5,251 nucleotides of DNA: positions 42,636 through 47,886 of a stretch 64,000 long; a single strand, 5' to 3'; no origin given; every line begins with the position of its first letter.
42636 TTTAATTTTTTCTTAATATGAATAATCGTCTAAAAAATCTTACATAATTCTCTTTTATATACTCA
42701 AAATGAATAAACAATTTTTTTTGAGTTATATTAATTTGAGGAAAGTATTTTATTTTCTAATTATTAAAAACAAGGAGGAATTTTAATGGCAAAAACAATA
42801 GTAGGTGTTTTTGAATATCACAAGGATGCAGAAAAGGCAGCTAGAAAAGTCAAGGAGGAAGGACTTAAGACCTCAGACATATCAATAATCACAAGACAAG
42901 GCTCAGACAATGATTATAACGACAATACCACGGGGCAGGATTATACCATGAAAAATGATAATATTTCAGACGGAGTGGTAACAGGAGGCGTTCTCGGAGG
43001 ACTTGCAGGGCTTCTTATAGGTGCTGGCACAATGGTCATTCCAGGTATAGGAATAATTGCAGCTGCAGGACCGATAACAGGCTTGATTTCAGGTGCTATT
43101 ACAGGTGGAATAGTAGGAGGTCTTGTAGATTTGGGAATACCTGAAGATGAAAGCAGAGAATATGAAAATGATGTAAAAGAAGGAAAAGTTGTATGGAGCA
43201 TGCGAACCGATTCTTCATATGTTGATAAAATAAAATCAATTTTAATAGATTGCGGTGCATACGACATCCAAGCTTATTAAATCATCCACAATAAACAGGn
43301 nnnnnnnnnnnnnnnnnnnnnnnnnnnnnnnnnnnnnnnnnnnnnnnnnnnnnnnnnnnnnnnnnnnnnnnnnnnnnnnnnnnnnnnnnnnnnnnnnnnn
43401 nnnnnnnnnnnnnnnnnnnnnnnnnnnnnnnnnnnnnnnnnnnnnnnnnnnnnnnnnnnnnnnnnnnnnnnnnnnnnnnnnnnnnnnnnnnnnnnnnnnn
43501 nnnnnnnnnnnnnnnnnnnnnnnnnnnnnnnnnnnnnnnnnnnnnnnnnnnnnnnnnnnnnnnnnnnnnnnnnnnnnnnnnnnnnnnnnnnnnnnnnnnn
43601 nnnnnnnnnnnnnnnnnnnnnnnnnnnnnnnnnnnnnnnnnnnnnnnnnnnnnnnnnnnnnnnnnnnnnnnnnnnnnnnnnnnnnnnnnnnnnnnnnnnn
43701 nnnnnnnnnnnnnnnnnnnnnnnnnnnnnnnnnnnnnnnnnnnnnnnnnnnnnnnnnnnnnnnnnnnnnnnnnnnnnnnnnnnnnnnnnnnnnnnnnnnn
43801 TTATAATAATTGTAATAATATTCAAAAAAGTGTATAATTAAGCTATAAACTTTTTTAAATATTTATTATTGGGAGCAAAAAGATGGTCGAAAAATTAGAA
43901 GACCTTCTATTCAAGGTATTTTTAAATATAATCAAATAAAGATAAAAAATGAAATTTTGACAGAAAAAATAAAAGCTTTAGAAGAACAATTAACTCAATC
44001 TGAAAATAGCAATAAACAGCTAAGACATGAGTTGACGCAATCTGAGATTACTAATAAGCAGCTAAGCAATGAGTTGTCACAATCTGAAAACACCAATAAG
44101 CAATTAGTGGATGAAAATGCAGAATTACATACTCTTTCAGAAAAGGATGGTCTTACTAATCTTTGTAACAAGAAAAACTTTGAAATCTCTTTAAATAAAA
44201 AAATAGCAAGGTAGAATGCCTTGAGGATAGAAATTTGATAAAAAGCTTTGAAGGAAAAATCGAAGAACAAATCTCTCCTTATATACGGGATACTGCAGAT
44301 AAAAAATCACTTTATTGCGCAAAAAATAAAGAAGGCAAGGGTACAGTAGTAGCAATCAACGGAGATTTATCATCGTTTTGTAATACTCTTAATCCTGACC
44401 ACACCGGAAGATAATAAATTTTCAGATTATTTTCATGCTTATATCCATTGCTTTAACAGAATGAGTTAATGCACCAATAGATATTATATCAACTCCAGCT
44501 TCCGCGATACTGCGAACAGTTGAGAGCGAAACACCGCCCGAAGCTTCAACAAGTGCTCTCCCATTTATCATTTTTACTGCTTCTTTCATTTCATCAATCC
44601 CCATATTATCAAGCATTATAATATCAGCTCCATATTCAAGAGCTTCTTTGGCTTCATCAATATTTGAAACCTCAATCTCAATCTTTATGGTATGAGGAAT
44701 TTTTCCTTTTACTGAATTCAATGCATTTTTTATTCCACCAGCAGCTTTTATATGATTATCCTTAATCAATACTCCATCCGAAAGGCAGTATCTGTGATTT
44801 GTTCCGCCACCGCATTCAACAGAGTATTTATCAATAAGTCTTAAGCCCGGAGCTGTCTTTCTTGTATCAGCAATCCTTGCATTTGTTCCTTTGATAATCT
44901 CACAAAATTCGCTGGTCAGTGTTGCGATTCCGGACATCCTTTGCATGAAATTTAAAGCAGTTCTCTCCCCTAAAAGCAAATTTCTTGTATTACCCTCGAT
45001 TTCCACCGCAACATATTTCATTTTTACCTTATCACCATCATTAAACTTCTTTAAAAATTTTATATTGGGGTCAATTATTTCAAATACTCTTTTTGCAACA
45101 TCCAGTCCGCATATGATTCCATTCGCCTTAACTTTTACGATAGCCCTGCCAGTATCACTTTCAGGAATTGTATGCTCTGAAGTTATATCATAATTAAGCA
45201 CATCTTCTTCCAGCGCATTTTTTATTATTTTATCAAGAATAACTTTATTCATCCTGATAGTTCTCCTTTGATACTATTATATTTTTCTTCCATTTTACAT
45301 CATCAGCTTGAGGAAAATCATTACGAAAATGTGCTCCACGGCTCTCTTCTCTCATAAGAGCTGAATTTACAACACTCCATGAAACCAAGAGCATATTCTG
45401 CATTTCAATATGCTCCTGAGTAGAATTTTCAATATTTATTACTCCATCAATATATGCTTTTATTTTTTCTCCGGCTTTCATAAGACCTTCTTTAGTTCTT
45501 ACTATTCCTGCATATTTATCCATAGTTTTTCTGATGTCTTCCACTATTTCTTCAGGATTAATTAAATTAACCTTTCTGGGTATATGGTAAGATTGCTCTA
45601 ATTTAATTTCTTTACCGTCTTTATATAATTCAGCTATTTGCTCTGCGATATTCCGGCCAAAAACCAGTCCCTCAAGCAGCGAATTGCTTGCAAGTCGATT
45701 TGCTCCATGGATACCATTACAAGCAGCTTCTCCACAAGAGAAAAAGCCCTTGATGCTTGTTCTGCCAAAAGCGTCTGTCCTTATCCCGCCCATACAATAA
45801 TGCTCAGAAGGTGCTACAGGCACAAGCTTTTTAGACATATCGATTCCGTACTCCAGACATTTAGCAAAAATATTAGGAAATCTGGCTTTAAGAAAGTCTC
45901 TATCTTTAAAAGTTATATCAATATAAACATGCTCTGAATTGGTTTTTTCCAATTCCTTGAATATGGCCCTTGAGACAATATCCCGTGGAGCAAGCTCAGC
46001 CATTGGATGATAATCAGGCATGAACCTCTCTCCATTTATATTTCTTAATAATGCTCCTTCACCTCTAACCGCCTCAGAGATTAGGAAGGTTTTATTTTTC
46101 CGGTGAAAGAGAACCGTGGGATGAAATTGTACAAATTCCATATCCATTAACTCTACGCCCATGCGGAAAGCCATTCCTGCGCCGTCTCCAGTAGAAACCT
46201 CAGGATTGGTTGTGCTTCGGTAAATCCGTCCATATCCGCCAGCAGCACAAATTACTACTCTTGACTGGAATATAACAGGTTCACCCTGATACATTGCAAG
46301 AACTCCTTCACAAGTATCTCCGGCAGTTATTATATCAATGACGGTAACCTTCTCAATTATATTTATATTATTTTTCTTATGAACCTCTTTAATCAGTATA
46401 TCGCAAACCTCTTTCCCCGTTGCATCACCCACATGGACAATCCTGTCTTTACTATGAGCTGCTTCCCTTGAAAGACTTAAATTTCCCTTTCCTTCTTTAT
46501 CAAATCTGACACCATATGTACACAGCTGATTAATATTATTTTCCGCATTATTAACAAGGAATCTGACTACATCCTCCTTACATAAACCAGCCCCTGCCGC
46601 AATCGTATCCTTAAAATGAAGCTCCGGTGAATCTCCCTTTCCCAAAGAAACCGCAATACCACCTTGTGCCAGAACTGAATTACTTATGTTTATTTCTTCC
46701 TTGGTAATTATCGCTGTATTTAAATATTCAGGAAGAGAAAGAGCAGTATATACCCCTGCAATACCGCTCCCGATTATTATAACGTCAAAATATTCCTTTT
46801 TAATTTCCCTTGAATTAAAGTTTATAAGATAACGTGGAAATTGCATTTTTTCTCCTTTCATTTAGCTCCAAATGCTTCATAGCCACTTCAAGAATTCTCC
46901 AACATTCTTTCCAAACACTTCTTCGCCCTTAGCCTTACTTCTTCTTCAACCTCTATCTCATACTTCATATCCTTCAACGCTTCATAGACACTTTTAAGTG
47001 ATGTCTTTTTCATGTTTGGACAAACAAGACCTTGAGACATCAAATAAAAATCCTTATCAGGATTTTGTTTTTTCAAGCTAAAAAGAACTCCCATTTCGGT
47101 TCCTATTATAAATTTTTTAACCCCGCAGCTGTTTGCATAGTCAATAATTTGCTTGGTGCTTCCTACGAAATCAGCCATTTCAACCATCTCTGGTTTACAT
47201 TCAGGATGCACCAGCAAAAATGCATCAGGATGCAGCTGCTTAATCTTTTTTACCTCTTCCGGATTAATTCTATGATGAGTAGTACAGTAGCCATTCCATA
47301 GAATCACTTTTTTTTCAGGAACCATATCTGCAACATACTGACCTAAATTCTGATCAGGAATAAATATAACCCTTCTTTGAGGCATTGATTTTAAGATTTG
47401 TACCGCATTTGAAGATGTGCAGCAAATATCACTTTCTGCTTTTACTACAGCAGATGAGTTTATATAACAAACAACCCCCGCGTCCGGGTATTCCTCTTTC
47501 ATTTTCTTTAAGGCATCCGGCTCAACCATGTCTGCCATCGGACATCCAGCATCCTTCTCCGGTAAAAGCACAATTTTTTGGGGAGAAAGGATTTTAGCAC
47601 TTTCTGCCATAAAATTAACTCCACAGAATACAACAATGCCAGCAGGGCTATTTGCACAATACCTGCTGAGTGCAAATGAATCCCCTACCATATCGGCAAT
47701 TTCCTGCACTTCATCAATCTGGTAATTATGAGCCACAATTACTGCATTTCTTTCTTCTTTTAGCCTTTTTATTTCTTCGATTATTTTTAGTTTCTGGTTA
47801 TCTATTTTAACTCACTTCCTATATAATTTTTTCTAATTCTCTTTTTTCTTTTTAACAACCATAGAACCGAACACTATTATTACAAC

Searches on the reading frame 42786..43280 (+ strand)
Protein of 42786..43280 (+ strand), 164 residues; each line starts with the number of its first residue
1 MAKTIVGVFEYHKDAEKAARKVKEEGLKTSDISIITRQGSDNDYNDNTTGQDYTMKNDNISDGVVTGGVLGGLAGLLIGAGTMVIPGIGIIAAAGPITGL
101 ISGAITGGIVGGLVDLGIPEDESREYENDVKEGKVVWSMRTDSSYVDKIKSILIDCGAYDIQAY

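Call 8: search_protein_families(library=pfam, proteins=[window:42786-43280:+], max_evalue=0.0001)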
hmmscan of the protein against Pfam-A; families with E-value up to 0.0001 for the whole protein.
window:42786-43280:+ (164 aa): 1 family
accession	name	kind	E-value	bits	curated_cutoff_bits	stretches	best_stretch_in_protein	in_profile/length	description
PF11181.13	YflT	-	1.8e-07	32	26.2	0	5-77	2-69/99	Heat induced stress protein YflT domain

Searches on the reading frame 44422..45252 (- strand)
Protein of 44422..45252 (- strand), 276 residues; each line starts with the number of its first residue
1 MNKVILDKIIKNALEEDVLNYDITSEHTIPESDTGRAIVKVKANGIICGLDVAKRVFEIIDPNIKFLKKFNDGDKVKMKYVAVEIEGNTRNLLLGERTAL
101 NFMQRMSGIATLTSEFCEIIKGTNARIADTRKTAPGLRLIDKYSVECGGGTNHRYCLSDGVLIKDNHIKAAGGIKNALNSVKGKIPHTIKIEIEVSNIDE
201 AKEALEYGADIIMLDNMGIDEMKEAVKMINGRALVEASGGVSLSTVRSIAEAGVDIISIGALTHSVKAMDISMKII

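Call 8: search_protein_families(library=pfam, proteins=[window:44422-45252:-], max_evalue=0.0001)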
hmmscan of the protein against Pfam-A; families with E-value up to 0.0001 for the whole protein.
window:44422-45252:- (276 aa): 2 families
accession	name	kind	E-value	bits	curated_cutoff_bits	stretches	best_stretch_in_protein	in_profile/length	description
PF01729.25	QRPTase_C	-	1.3e-63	214.1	23.1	1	109-274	1-169/169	Quinolinate phosphoribosyl transferase, C-terminal domain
PF02749.22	QRPTase_N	-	4.6e-21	75.3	27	1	22-107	1-82/82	Quinolinate phosphoribosyl transferase, N-terminal domain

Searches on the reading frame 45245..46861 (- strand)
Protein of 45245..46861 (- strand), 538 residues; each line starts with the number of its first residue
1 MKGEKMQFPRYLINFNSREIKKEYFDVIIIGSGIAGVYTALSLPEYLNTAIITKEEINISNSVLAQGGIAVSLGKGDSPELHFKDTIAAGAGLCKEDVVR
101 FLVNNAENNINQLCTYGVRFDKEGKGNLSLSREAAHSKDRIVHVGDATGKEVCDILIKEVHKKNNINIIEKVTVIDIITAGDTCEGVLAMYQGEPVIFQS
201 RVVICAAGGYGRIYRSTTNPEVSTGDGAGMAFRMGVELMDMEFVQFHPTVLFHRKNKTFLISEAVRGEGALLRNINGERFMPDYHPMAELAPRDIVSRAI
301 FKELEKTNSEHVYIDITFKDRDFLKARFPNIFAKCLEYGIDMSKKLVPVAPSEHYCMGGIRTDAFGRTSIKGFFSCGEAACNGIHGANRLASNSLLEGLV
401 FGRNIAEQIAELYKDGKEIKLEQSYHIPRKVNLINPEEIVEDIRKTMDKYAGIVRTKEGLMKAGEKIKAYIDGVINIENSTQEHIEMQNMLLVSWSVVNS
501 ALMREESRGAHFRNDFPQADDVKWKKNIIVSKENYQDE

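Call 8: search_protein_families(library=pfam, proteins=[window:45245-46861:-], max_evalue=0.0001)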
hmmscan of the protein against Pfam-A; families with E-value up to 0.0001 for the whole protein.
window:45245-46861:- (538 aa): 5 families
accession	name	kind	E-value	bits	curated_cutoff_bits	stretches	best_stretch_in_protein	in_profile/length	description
PF00890.30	FAD_binding_2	-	7.5e-92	309.1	20.4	1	26-395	1-414/414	FAD binding domain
PF02910.25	Succ_DH_flav_C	-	1.2e-19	71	20.8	1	442-534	3-104/130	Fumarate reductase flavoprotein C-term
PF07992.20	Pyr_redox_2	-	1.8e-06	28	26.1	0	25-58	1-36/291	Pyridine nucleotide-disulphide oxidoreductase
PF03486.20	HI0933_like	-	3.1e-06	27.3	50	1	26-378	2-218/244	HI0933-like protein Rossmann domain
PF01266.30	DAO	-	8e-06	26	27.9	0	26-132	1-94/353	FAD dependent oxidoreductase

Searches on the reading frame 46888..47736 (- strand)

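Call 8: search_protein_families(library=pfam, proteins=[window:46888-47736:-], max_evalue=0.0001)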
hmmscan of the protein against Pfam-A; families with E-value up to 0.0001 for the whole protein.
window:46888-47736:- (282 aa): 1 family
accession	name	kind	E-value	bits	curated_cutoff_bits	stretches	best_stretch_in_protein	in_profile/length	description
PF02445.21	NadA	-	2.1e-121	405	27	1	1-280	15-295/295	Quinolinate synthetase A protein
